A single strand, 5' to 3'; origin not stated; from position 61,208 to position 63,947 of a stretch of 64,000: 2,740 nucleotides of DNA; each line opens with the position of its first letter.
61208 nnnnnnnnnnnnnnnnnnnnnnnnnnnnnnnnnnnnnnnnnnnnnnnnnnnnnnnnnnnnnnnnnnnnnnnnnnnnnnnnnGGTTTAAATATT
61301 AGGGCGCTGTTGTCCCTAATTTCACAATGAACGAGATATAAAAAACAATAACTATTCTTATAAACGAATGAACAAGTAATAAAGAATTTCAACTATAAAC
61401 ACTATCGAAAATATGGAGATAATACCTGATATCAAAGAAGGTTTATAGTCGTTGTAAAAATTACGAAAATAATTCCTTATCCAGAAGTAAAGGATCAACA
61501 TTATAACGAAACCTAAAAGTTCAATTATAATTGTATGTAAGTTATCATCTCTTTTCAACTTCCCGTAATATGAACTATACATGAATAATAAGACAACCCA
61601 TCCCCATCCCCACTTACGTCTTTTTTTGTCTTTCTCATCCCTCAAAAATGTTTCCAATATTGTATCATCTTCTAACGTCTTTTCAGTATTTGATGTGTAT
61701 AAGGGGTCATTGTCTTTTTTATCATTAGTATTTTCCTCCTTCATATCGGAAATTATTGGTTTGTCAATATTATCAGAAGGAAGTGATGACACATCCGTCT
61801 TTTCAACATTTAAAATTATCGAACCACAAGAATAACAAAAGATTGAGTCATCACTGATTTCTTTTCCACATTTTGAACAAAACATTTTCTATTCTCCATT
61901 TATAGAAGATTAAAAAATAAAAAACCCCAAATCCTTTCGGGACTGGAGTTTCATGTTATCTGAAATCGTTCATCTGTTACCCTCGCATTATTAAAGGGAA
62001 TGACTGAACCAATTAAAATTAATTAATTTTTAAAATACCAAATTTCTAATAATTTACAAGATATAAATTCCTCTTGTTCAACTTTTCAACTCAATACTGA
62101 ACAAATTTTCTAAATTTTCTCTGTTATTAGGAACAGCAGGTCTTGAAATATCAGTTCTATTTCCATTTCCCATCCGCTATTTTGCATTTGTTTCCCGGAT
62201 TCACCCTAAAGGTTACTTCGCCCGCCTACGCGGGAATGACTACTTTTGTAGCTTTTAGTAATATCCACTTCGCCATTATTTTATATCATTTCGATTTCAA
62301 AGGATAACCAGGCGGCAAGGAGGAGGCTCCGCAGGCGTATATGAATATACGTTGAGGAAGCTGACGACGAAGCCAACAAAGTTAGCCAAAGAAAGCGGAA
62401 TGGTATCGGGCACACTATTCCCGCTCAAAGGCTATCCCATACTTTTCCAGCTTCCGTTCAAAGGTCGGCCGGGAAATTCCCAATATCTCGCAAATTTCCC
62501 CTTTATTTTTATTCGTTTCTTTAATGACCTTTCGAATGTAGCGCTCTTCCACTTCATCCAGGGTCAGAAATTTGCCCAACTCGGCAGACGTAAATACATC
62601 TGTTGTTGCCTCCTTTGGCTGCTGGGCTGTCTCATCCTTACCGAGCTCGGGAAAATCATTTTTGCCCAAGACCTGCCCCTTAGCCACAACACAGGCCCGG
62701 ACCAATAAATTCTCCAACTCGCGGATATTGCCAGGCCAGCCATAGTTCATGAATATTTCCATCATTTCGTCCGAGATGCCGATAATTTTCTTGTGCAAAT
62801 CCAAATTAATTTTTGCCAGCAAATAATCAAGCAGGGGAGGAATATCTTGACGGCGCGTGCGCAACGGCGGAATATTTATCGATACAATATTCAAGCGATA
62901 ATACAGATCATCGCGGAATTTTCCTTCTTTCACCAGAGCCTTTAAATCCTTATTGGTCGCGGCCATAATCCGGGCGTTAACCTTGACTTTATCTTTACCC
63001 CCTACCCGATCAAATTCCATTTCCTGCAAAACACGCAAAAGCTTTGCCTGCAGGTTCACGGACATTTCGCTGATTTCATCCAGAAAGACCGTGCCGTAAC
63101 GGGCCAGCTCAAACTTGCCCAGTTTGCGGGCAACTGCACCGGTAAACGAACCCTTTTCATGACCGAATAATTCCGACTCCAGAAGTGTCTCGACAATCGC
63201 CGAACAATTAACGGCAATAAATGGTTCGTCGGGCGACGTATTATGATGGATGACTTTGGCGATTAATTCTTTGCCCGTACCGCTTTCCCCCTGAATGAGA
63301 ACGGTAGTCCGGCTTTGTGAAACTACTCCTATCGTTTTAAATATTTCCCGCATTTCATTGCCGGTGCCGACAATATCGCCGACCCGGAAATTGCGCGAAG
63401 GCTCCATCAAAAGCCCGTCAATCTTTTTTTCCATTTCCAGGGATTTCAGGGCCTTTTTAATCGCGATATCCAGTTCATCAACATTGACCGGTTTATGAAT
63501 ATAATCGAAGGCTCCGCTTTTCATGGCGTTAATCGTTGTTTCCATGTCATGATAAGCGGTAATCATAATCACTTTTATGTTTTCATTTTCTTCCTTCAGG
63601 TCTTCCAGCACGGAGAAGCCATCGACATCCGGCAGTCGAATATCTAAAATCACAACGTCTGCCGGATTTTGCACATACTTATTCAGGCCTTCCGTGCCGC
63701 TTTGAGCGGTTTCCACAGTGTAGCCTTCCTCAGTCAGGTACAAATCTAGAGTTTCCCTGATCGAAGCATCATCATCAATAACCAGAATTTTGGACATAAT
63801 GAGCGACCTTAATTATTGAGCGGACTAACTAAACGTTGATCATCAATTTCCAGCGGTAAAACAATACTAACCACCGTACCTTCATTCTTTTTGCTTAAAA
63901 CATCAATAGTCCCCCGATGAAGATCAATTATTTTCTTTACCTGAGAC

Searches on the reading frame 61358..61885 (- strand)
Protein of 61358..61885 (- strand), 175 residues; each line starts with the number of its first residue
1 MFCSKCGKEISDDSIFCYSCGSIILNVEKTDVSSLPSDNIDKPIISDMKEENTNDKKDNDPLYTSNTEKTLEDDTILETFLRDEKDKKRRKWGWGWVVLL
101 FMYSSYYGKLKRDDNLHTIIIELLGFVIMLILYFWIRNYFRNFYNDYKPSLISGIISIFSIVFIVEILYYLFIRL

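Call 26: search_protein_families(library=pfam, proteins=[window:61358-61885:-], max_evalue=0.00001)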
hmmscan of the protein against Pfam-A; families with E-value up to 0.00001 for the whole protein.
window:61358-61885:- (175 aa): 2 families
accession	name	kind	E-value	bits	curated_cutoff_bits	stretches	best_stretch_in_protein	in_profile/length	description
PF13240.11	Zn_Ribbon_1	-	4.1e-08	33.2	25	1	2-22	1-21/23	zinc-ribbon domain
PF13248.11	Zn_ribbon_3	-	6.6e-06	25.8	27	0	3-22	5-24/26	zinc-ribbon domain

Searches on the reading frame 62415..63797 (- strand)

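Call 26: search_protein_families(library=pfam, proteins=[window:62415-63797:-], max_evalue=0.00001)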
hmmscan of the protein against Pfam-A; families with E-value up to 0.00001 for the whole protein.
window:62415-63797:- (460 aa): 7 families
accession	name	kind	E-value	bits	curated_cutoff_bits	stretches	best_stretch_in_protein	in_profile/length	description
PF00158.32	Sigma54_activat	-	4.6e-66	222.1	20.2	1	142-307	1-167/168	Sigma-54 interaction domain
PF00072.30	Response_reg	-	3.3e-31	108.2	30.2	1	4-113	1-110/111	Response regulator receiver domain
PF25601.1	AAA_lid_14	-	3.8e-23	81.5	27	1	313-397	1-85/87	AAA+ ATPase lid domain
PF14532.12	Sigma54_activ_2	-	9.3e-23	81.4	25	1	143-312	1-138/138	Sigma-54 interaction domain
PF02954.25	HTH_8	-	1.8e-08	34.4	22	1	412-453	1-42/42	Bacterial regulatory protein, Fis family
PF07728.20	AAA_5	-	6.1e-08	33.2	22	1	166-283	2-123/139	AAA domain (dynein-related subfamily)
PF00004.35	AAA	-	4.9e-06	27.5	21.2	0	166-283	1-110/131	ATPase family associated with various cellular activities (AAA)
